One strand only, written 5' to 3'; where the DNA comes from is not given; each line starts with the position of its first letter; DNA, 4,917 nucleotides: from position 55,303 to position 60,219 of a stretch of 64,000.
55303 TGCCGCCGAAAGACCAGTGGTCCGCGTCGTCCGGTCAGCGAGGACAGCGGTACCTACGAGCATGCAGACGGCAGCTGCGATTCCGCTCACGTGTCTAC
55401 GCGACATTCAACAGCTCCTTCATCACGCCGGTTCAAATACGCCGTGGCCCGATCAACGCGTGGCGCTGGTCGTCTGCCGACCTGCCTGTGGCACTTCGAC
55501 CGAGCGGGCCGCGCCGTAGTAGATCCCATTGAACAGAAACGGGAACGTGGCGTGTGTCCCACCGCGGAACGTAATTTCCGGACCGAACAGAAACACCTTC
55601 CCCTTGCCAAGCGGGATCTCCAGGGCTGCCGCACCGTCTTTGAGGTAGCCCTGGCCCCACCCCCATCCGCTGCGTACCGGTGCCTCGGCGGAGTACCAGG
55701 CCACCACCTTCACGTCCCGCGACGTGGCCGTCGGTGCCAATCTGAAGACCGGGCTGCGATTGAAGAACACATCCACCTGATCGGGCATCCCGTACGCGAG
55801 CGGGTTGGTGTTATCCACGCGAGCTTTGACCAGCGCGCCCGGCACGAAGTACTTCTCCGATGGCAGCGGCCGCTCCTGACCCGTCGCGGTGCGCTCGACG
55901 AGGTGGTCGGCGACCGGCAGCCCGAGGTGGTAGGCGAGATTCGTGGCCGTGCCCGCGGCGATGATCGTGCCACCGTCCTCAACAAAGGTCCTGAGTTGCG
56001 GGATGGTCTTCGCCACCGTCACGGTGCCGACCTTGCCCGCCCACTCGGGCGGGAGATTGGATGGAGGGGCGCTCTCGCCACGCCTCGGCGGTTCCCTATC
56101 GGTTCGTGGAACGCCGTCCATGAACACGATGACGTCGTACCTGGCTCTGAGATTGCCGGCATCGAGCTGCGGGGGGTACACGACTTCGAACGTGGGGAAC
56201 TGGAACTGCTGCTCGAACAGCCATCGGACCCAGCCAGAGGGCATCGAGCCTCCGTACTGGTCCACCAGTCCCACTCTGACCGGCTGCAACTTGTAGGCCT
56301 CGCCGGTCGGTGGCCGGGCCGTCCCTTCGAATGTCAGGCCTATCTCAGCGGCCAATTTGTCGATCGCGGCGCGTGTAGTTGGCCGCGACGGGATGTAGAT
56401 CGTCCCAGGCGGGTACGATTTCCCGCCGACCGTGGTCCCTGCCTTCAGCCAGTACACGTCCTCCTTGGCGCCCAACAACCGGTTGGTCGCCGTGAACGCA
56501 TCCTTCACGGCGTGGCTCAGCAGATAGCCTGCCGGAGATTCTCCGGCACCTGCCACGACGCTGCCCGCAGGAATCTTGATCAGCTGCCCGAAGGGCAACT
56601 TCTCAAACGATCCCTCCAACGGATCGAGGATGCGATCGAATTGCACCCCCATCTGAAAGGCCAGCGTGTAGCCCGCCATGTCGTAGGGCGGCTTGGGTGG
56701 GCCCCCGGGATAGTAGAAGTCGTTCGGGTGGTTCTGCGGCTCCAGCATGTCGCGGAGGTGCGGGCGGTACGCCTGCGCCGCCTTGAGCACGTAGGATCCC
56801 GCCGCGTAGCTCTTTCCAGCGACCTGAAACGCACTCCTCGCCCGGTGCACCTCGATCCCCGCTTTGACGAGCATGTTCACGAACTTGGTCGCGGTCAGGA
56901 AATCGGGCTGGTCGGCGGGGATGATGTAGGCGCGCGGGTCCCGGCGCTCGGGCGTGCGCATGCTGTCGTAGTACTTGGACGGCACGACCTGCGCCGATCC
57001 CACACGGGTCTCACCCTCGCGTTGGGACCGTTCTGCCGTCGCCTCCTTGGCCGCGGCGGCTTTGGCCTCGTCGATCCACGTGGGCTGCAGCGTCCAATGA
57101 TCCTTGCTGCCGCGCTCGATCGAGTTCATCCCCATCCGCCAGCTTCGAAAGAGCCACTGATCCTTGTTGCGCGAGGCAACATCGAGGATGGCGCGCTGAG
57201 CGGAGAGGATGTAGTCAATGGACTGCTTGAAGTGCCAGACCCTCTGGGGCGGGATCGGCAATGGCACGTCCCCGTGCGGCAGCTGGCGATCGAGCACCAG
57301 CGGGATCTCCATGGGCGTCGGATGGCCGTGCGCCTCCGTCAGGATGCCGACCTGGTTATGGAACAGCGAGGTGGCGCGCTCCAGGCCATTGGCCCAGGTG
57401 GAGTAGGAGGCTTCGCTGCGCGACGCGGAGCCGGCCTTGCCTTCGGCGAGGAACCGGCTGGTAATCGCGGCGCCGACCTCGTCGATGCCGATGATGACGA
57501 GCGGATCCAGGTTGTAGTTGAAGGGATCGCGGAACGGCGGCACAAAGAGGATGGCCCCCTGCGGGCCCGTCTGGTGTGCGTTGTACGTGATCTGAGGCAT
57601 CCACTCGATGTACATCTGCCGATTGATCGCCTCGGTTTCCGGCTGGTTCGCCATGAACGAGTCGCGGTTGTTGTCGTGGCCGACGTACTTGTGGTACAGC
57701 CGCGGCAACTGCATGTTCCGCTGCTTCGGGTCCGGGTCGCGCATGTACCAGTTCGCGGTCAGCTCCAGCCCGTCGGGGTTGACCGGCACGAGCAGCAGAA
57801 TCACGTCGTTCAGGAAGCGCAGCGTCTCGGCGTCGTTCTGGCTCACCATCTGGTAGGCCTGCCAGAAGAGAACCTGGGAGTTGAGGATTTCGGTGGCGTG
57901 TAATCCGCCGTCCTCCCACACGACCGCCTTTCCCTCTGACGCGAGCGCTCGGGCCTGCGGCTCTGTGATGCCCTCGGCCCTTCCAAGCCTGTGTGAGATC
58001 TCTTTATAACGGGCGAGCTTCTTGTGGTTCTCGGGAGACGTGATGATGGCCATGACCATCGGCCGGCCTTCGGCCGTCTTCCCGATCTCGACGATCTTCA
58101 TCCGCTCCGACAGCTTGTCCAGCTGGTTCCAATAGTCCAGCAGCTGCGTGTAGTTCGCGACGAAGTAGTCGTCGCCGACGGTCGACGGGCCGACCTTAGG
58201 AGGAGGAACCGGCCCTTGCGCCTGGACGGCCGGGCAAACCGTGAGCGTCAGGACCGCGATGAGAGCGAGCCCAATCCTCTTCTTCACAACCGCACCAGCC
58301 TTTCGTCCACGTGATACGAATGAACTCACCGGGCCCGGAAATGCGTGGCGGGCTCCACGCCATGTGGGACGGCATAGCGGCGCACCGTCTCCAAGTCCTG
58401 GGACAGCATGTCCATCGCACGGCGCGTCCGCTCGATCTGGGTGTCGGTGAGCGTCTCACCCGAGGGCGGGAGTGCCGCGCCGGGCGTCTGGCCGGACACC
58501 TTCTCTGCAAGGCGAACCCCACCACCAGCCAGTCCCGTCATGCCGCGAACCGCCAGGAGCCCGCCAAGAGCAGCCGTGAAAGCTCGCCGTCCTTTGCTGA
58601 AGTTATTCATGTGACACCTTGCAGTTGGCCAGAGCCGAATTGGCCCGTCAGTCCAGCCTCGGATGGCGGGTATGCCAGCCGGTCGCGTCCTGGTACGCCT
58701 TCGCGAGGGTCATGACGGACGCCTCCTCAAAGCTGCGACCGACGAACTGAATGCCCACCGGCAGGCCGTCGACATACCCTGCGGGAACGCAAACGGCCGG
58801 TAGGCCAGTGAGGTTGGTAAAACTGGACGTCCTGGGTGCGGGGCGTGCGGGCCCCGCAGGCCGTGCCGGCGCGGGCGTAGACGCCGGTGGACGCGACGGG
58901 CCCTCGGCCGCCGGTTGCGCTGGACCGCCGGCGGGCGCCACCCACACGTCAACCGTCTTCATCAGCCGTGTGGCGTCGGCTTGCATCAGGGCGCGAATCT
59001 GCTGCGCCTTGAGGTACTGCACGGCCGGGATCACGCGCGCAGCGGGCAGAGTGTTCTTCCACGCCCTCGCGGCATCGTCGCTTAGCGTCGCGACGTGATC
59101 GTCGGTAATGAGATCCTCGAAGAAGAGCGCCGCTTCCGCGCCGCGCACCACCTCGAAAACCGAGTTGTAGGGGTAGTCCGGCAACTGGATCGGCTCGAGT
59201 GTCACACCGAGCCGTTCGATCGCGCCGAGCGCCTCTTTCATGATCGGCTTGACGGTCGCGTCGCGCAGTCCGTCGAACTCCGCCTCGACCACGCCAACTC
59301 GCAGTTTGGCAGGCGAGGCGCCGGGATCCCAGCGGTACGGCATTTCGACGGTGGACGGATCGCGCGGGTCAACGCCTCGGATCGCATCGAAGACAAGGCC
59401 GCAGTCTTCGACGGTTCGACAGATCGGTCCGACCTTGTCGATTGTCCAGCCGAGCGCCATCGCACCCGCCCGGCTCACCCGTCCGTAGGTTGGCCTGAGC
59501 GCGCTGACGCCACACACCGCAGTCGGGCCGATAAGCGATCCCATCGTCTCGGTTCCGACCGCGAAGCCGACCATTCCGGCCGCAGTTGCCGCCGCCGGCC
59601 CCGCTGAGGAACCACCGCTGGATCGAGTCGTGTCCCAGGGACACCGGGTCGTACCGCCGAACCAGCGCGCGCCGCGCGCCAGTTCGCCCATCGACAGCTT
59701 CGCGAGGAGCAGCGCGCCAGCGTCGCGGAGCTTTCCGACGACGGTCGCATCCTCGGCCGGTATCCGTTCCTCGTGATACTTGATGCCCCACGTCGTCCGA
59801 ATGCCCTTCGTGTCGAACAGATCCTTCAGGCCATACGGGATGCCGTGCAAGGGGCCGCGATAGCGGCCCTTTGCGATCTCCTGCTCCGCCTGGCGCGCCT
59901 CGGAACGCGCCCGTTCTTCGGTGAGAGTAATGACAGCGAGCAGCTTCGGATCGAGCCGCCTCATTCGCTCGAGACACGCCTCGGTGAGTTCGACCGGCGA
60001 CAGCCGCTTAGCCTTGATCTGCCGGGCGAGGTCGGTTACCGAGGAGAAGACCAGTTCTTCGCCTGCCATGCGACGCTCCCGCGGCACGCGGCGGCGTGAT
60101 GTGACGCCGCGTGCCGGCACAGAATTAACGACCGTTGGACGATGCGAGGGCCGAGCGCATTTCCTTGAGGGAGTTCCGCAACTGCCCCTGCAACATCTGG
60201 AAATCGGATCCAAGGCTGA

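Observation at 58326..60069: Split amidase: signal-less catalytic subunit plus a Tat-signal small partner, suggesting piggyback export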

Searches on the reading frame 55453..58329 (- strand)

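Call 5: search_protein_families(library=pfam, proteins=[window:55453-58329:-], max_evalue=1)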
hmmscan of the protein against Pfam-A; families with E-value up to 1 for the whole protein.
window:55453-58329:- (958 aa): 2 families
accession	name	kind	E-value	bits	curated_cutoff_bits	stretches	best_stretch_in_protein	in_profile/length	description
PF00246.29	Peptidase_M14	-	2.4e-22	80.3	21.6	1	65-225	3-133/286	Zinc carboxypeptidase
PF09825.15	BPL_N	-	0.0051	16.2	24.2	1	847-921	156-221/283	Biotin-protein ligase, N terminal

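Call 6: search_protein_families(library=ncbifam, proteins=[window:55453-58329:-], max_evalue=1)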
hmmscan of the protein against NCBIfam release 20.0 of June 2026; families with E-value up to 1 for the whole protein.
window:55453-58329:- (958 aa): 0 families

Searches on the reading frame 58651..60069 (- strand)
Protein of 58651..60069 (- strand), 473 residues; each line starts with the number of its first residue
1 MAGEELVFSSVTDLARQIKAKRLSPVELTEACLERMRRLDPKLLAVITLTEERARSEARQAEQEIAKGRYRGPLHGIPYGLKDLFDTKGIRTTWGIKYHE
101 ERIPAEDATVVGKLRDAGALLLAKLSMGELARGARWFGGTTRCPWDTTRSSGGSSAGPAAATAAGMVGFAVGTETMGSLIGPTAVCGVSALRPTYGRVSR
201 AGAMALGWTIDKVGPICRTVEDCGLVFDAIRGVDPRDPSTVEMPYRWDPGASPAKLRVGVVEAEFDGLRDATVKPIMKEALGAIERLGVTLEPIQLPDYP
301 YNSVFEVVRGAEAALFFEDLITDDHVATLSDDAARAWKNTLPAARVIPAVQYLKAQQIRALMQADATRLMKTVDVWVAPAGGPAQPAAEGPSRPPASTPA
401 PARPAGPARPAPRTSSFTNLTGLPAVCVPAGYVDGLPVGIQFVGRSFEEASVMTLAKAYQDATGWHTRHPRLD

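Call 5: search_protein_families(library=pfam, proteins=[window:58651-60069:-], max_evalue=1)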
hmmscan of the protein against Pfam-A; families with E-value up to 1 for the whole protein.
seq(473 aa): 2 families
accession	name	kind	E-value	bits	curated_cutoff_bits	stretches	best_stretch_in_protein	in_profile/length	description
PF01425.27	Amidase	-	1.2e-86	291.9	27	1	27-452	1-444/445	Amidase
PF04306.18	DUF456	-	0.25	12.1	29.4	1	147-206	53-111/139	Protein of unknown function (DUF456)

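Call 6: search_protein_families(library=ncbifam, proteins=[window:58651-60069:-], max_evalue=1)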
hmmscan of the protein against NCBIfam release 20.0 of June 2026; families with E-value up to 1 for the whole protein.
seq(473 aa): 26 families (the best 25 are shown)
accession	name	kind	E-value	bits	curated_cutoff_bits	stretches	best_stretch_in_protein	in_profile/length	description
NF006631.0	PRK09201.1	equivalog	6.2e-76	256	461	1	8-461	6-453/466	AtzE family amidohydrolase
TIGR02715.1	amido_AtzE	subfamily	1e-73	248.9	425.75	1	11-461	2-446/452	AtzE family amidohydrolase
NF004815.0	PRK06169.1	equivalog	1.4e-70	238.1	506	1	10-470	11-466/471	amidase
TIGR00132.1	gatA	equivalog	3.8e-70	236.9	481.1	2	16-313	3-304/466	Asp-tRNA(Asn)/Glu-tRNA(Gln) amidotransferase subunit GatA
NF005687.0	PRK07487.1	subfamily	1.8e-68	231.5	428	1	10-464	9-457/468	amidase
NF004816.0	PRK06170.1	equivalog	6.6e-68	229.5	503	1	4-465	7-484/493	amidase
NF005686.0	PRK07486.1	subfamily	2.2e-67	227.8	465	1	4-470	9-480/486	amidase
NF006006.0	PRK08137.1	equivalog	7e-67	226.4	534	2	10-292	35-333/529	amidase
NF005450.0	PRK07042.1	equivalog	3.8e-64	216.9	458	1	10-471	8-460/464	amidase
NF005688.0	PRK07488.1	equivalog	5.4e-63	213.5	532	1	5-460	7-463/474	indoleacetamide hydrolase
NF009119.0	PRK12470.1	equivalog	6.7e-60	203.4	498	1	2-470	2-459/462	amidase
NF004717.0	PRK06061.1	equivalog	1.8e-54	185.2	498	1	7-471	15-475/483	amidase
NF005565.0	PRK07235.1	subfamily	7.4e-54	183.2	545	2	56-299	71-321/506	amidase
NF004766.0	PRK06102.1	equivalog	3.1e-51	174.9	559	1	7-457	6-445/455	amidase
NF006043.0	PRK08186.1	subfamily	4.2e-51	174.1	487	1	9-466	7-451/600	allophanate hydrolase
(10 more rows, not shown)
